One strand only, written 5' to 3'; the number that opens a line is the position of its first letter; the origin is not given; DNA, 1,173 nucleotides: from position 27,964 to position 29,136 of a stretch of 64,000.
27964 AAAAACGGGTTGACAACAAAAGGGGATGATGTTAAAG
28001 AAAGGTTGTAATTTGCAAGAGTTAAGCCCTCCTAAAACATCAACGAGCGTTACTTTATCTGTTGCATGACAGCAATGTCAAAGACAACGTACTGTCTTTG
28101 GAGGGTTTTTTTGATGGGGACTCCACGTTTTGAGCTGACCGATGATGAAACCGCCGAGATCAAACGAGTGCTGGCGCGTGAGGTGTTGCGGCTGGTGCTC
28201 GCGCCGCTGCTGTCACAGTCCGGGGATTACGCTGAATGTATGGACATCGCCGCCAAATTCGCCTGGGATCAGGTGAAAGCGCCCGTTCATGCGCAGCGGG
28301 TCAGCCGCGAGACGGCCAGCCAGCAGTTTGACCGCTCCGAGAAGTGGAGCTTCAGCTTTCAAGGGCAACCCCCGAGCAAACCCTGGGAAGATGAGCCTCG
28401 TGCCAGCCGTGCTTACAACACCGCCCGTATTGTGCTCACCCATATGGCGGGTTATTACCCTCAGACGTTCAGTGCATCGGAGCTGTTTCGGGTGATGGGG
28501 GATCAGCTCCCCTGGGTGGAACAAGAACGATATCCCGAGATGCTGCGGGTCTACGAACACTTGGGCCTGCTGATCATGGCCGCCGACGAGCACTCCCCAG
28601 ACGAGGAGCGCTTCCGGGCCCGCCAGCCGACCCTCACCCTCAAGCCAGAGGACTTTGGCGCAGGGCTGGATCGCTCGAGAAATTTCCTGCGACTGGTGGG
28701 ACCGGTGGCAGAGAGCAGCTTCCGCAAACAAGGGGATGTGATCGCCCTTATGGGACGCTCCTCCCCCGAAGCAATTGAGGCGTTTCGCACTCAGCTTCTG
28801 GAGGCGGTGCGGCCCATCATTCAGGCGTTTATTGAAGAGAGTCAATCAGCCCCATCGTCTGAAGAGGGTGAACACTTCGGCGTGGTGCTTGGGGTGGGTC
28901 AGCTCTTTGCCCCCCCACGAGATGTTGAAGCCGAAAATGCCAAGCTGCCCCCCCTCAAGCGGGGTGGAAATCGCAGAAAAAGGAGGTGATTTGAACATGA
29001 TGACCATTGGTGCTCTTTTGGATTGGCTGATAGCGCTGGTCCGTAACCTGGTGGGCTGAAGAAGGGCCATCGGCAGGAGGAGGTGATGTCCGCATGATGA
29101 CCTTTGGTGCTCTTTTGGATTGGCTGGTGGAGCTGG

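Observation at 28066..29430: Operon of an unknown 291-aa protein plus three tandem, individually translated 20-aa amphipathic peptide genes (psm-alpha-like layout)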

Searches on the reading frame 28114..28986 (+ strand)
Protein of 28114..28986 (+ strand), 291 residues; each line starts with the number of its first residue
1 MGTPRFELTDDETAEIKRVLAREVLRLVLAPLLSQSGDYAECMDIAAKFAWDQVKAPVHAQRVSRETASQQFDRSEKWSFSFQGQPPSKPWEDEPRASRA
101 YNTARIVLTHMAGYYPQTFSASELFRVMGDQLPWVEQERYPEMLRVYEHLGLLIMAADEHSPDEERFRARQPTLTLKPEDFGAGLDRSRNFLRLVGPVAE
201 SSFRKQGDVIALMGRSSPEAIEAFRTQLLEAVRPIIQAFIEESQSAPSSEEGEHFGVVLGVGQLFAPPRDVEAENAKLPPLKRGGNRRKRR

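Call 3: search_protein_families(library=pfam, proteins=[window:28114-28986:+], max_evalue=0.1)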
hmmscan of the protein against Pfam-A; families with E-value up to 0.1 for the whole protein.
window:28114-28986:+ (291 aa): 0 families

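Call 4: search_protein_families(library=ncbifam, proteins=[window:28114-28986:+], max_evalue=1)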
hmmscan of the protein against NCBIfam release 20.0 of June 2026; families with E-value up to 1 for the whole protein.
window:28114-28986:+ (291 aa): 0 families

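Call 5: find_homologous_proteins(query=window:28114-28986:+, max_evalue=0.001)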
Query window:28114-28986:+ (291 aa): 3 proteins with E <= 0.001 among 2768 candidates.
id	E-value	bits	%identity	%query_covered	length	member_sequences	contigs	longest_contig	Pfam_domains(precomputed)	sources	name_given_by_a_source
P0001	8.4e-183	624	97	100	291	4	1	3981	-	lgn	-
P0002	2.8e-139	481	73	98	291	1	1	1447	-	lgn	-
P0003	1.4e-98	348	55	100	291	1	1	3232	-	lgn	-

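Call 6: find_related_loci(query=window:28114-28986:+, collection=genome_contigs, flank=6000)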
Query window:28114-28986:+ (291 aa) in genome_contigs; peptide patterns used: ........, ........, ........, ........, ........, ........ (x = any residue, [..] = any of these).
104 stretches matched a pattern, but none encodes a relative of the query by tblastn (E <= 1e-3).

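Call 7: find_encoding_contigs(protein=P0001, flank=10000)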
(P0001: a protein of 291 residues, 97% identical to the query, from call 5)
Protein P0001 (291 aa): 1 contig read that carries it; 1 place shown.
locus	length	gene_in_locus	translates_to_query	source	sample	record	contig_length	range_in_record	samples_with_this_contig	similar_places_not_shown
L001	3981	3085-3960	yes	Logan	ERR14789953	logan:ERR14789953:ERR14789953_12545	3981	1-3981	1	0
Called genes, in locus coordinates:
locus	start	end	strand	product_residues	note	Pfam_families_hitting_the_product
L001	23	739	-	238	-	PF00005:ABC_tran, PF13304:AAA_21 (faint)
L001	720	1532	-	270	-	PF00005:ABC_tran, PF13304:AAA_21 (faint), PF12399:BCA_ABC_TP_C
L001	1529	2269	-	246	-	PF01168:Ala_racemase_N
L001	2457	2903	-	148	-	-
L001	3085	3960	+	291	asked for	-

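Call 8: find_encoding_contigs(protein=P0002, flank=10000)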
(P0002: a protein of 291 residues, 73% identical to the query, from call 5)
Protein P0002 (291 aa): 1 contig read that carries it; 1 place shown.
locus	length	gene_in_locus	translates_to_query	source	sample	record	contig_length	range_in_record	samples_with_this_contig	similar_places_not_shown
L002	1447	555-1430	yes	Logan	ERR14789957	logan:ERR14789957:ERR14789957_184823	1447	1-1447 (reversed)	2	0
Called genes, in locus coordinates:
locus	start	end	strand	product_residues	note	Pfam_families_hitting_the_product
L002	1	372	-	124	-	?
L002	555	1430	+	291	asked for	-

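Call 9: find_encoding_contigs(protein=P0003, flank=10000)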
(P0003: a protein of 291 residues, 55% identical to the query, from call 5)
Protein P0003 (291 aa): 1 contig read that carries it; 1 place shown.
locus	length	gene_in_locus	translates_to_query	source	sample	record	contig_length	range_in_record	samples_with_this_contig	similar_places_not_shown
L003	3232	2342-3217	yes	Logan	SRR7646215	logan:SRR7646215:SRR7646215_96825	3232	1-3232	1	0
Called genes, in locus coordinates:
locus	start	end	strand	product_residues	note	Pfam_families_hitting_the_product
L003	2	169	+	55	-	?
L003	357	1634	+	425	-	PF00128:Alpha-amylase, PF14701:hDGE_amylase, PF14871:GHL6 (weak)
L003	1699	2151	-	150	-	-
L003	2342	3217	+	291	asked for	-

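Call 25: search_protein_representatives(alignment_id=A2)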
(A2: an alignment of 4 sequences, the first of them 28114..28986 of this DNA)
Query: 4 sequences, 291 profile positions. Proteins with E-value up to 0.001 (for the whole library): 5; up to 1e-10: 3; up to 1e-30: 2. The best 5 are listed.
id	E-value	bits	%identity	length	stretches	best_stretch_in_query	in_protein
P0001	6.4e-178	606.5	-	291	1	1-291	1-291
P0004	2.1e-89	315.9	-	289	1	8-290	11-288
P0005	3.5e-22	95.3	-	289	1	12-256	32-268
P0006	4.0e-06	42.6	-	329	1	8-168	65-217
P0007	3.0e-04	36.4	-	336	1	26-235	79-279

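Call 26: find_encoding_contigs(protein=P0004, flank=10000)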
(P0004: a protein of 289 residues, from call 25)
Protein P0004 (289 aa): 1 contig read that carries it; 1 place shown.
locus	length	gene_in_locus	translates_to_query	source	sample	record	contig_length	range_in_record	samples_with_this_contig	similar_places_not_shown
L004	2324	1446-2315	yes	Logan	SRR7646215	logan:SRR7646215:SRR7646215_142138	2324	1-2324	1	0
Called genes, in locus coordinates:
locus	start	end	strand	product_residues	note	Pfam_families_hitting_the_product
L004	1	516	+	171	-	?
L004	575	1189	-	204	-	-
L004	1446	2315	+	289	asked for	-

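Call 27: find_encoding_contigs(protein=P0005, flank=10000)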
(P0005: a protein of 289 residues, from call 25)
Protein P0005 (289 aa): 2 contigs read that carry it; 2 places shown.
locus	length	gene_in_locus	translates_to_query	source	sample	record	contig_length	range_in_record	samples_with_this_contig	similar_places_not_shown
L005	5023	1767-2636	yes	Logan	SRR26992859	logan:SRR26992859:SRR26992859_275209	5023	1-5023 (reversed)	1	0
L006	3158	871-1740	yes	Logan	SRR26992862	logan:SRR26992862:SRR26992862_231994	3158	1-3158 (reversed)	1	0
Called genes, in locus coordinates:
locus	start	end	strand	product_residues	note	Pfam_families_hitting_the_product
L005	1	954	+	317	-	?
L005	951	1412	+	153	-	-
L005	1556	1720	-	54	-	-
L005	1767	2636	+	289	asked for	-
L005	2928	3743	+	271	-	-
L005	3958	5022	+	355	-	?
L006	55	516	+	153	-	-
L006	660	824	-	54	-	-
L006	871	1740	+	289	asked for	-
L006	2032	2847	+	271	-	-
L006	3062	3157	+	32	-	?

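Call 44: find_encoding_contigs(protein=P0006, flank=6000)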
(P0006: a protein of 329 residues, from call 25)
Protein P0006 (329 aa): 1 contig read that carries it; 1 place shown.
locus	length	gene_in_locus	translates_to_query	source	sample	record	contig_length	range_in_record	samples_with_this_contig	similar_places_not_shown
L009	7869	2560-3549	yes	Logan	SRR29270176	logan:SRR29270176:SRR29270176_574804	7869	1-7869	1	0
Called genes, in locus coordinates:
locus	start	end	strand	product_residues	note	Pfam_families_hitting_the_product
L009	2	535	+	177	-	?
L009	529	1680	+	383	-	PF22660:RS_preATP-grasp-like, PF02786:CPSase_L_D2, PF02222:ATP-grasp, PF17769:PurK_C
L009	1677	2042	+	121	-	PF02537:CRCB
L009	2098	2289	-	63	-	-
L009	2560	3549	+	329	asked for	-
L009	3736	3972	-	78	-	-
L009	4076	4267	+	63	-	-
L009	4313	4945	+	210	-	PF08241:Methyltransf_11, PF08242:Methyltransf_12 (weak), PF13649:Methyltransf_25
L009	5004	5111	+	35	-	-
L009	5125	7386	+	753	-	PF21926:FeeM, PF00027:cNMP_binding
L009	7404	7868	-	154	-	?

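Call 45: find_encoding_contigs(protein=P0007, flank=6000)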
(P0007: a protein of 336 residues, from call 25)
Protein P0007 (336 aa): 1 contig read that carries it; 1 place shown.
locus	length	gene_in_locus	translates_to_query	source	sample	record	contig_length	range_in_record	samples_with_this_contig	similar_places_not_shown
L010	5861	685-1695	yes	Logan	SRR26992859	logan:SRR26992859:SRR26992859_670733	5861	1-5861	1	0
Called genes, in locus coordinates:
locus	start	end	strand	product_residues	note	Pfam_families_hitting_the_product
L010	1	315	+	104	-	?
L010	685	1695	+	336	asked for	-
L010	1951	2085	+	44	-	-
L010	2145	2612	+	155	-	PF00027:cNMP_binding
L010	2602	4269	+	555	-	-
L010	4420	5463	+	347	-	-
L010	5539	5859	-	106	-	?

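Call 54: predict_structure(alignment_id=A4)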
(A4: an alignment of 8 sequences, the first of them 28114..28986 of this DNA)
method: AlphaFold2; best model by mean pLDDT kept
length: 291 residues; sequences in the alignment: 8
mean_pLDDT: 51.6   pTM: 0.35
mean pLDDT of the five models: 51.6, 49.8, 48.8, 48.5, 47.7
residues with pLDDT >= 90: 6; 70-90: 49; 50-70: 65; < 50: 171
segments of 3 or more residues with pLDDT < 50: 1-16, 22-37, 45-94, 172-215, 247-269, 281-291
pLDDT, mean of each block of 10 residues (from residue 1): 37 48 45 46 48 37 35 34 41 52 69 75 88 81 74 70 77 38 37 38 38 51 69 64 52 30 36 50 38 36
secondary structure, 60 per line:
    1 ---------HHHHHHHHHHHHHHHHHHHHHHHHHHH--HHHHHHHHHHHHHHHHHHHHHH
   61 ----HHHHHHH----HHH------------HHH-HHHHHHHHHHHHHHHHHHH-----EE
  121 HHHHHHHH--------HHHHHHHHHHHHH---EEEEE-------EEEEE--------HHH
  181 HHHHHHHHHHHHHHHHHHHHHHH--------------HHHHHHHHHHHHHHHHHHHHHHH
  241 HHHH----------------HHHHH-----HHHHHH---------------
elements in order: H10-36 H39-60 H65-71 H95-113 H121-128 H137-149 E153-157 E165-169 H178-203 H218-244 H261-265 H271-276

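Call 59: fold_search(model_id=the predicted structure, library=pdb)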
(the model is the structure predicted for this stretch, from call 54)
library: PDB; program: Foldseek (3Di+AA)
matches with E <= 10: 1184; with E <= 0.001: 0
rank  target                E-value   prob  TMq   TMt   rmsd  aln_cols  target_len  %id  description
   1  1sd6_A                1.9e-02  0.97  0.18  0.40  12.9       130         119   13  Crystal Structure of Native MecI at 2.65 A (released 2004-02-24)
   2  3vod_A                2.5e-02  0.99  0.19  0.39  14.8       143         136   12  Crystal Structure of mutant MarR C80S from E.coli (released 2013-03-06)
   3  8yli_B                2.6e-02  0.94  0.21  0.36  19.8       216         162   14  Crystal structure of Pectobacterium atrosepticum PecS in complex with operator DNA (released 2024-11-13)
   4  8a22_Xf               2.6e-02  0.89  0.21  0.29  18.8       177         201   11  Structure of the mitochondrial ribosome from Polytomella magna (released 2022-11-16)
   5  1okr_B                2.8e-02  0.98  0.20  0.43  12.7       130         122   15  Three-dimensional structure of S.aureus methicillin-resistance regulating transcriptional repressor MecI. (released 2003-10-09)
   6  5nbc_C                3.1e-02  0.99  0.20  0.44  10.9       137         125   13  Structure of Prokaryotic Transcription Factors (released 2018-05-16)
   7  5e1z                  3.1e-02  0.98  0.20  0.33  16.1       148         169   15  Crystal structure of the organohalide sensing RdhR-CbdbA1625 transcriptional regulator in the 2,4-dichlorophenol bound f (released 2016-10-05)
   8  4l9t_A                3.3e-02  1.00  0.22  0.43  12.8       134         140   13  Crystal structure of MepR F27L mutant from multidrug resistant S. aureus clinical isolate (released 2013-09-11)
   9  2yr2_A                3.5e-02  0.60  0.14  0.25  18.7       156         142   14  Crystal Structure of the Hypothetical regulator from Sulfolobus tokodaii (released 2007-10-02)
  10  1z91                  3.7e-02  0.87  0.17  0.32  16.5       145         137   11  x-ray crystal structure of apo-OhrRC15S in reduced form: MarR family protein (released 2005-10-25)
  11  8s0c_E                3.7e-02  0.57  0.18  0.14  19.8       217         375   12  H. sapiens ORC1-5 bound to double stranded DNA as part of the MCM-ORC complex (released 2024-10-02)
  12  3q5f_B                3.9e-02  0.95  0.19  0.37  18.1       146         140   18  Crystal structure of the Salmonella transcriptional regulator SlyA in complex with DNA (released 2011-05-04)
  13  6lg2_B                3.9e-02  0.94  0.19  0.28  17.5       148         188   13  VanR bound to Vanillate (released 2020-02-12)
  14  4l9t_B                4.1e-02  0.99  0.20  0.41  12.2       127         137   12  Crystal structure of MepR F27L mutant from multidrug resistant S. aureus clinical isolate (released 2013-09-11)
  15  3vod_B                4.3e-02  0.99  0.20  0.41  14.9       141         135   11  Crystal Structure of mutant MarR C80S from E.coli (released 2013-03-06)
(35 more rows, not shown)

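Call 60: search_solved_structures(query=A4, max_evalue=10)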
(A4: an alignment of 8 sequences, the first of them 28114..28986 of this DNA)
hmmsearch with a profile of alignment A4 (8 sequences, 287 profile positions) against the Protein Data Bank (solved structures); distinct sequences matched with E-value up to 10: 4.
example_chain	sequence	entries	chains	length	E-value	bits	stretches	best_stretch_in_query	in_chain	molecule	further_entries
8a22_Aq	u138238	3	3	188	0.013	17.8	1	33-99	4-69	uL22m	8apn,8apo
9t0z_O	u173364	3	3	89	0.46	12.7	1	89-154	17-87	Small ribosomal subunit protein uS15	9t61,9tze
3k8p_D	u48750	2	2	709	0.64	12.2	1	88-136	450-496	Protein transport protein SEC39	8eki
9ukw_A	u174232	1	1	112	2.1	10.6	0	199-234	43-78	A339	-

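Call 63: search_protein_families(library=pfam, proteins=[L005:2928-3743:+, L005:3958-5022:+, L005:1-954:+, L010:2602-4269:+, L010:4420-5463:+, L010:1951-2085:+, L009:4076-4267:+, L004:575-1189:-, L010:1-315:+], max_evalue=0.01)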
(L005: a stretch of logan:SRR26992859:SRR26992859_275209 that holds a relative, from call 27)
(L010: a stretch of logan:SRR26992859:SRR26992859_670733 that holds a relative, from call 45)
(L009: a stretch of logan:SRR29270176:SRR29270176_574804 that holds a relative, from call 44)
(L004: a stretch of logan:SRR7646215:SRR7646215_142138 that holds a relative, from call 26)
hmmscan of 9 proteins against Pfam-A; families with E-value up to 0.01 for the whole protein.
L005:2928-3743:+ (271 aa): 0 families

L005:3958-5022:+ (355 aa): 1 family
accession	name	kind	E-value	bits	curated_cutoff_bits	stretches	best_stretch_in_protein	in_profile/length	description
PF13699.11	eCIS_core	-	1.5e-14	54.3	22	1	90-155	8-78/79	eCIS core domain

L005:1-954:+ (317 aa): 0 families

L010:2602-4269:+ (555 aa): 0 families

L010:4420-5463:+ (347 aa): 0 families

L010:1951-2085:+ (44 aa): 0 families

L009:4076-4267:+ (63 aa): 1 family
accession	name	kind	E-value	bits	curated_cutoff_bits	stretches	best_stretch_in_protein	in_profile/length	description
PF07870.16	DUF1657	-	0.002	18.4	27.7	1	31-56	12-37/49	Protein of unknown function (DUF1657)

L004:575-1189:- (204 aa): 0 families

L010:1-315:+ (104 aa): 0 families

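Call 64: search_protein_families(library=padloc, proteins=[window:28114-28986:+, P0005, P0006, P0007, P0004], max_evalue=0.1)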
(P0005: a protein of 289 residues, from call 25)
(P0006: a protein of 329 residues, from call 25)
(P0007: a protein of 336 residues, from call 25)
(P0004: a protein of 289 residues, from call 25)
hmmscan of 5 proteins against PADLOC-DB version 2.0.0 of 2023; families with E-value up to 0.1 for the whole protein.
window:28114-28986:+ (291 aa): 0 families

P0005 (289 aa): 0 families

P0006 (329 aa): 0 families

P0007 (336 aa): 0 families

P0004 (289 aa): 0 families

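Call 73: list_cluster_members(proteins=[P0001, P0002, P0003, P0004, P0005, P0006, P0007, P0008, P0009])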
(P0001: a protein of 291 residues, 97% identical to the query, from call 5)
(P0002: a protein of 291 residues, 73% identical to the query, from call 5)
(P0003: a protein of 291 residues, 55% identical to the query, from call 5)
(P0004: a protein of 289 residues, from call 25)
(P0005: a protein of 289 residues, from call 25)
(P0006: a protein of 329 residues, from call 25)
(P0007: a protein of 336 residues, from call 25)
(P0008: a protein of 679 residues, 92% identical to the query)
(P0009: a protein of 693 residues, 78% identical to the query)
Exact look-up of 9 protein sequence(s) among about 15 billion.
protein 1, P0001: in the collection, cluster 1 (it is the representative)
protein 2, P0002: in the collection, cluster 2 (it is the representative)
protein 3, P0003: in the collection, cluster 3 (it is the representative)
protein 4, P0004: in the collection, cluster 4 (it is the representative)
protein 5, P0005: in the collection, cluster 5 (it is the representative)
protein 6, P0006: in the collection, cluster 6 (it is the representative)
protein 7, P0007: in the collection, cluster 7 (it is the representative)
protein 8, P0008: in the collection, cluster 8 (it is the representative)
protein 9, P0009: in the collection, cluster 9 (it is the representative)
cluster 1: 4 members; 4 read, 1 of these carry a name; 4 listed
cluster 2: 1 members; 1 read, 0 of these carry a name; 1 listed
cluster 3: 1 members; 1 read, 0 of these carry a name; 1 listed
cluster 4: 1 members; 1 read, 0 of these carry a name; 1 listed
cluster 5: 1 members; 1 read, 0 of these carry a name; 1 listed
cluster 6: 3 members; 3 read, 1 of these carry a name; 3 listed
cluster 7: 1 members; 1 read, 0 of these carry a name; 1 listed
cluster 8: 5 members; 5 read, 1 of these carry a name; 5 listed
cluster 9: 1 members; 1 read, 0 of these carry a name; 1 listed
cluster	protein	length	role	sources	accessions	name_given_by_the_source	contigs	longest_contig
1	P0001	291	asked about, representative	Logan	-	-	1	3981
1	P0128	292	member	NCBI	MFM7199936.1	MAG: hypothetical protein ACKO6N_04030 [Myxococcota bacterium]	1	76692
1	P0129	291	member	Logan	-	-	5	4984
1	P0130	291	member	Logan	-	-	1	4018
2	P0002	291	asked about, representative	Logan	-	-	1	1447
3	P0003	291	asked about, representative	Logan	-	-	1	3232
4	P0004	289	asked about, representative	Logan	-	-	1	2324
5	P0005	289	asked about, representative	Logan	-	-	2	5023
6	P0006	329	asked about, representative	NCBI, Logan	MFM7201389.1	MAG: hypothetical protein ACKO6N_11410 [Myxococcota bacterium]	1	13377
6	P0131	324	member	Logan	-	-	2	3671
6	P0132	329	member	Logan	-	-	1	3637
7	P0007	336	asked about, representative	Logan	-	-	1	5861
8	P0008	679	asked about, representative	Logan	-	-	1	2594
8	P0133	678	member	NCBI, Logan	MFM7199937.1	MAG: SpoIID/LytB domain-containing protein [Myxococcota bacterium]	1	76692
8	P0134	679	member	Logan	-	-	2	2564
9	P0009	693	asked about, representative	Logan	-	-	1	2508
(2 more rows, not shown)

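Call 74: find_encoding_contigs(protein=P0129, flank=10000, max_places=6)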
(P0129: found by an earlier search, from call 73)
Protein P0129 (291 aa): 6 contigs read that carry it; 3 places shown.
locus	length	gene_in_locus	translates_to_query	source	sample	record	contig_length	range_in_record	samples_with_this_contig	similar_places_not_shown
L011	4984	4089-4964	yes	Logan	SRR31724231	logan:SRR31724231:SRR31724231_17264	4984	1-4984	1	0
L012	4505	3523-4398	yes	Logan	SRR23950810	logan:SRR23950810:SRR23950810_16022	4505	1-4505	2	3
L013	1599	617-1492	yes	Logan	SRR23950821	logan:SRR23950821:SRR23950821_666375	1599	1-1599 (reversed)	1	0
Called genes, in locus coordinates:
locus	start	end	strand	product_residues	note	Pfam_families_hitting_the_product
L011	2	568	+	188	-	?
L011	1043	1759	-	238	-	PF00005:ABC_tran, PF13304:AAA_21 (faint)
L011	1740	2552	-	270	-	PF00005:ABC_tran, PF13304:AAA_21 (faint), PF12399:BCA_ABC_TP_C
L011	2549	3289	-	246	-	PF01168:Ala_racemase_N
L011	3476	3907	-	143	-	-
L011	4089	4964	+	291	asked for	-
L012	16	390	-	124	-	PF07238:PilZ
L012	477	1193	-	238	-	PF00005:ABC_tran, PF13304:AAA_21 (faint)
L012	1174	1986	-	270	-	PF00005:ABC_tran, PF13304:AAA_21 (faint), PF12399:BCA_ABC_TP_C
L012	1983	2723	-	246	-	PF01168:Ala_racemase_N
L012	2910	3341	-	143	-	-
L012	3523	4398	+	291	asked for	-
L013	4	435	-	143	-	-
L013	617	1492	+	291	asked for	-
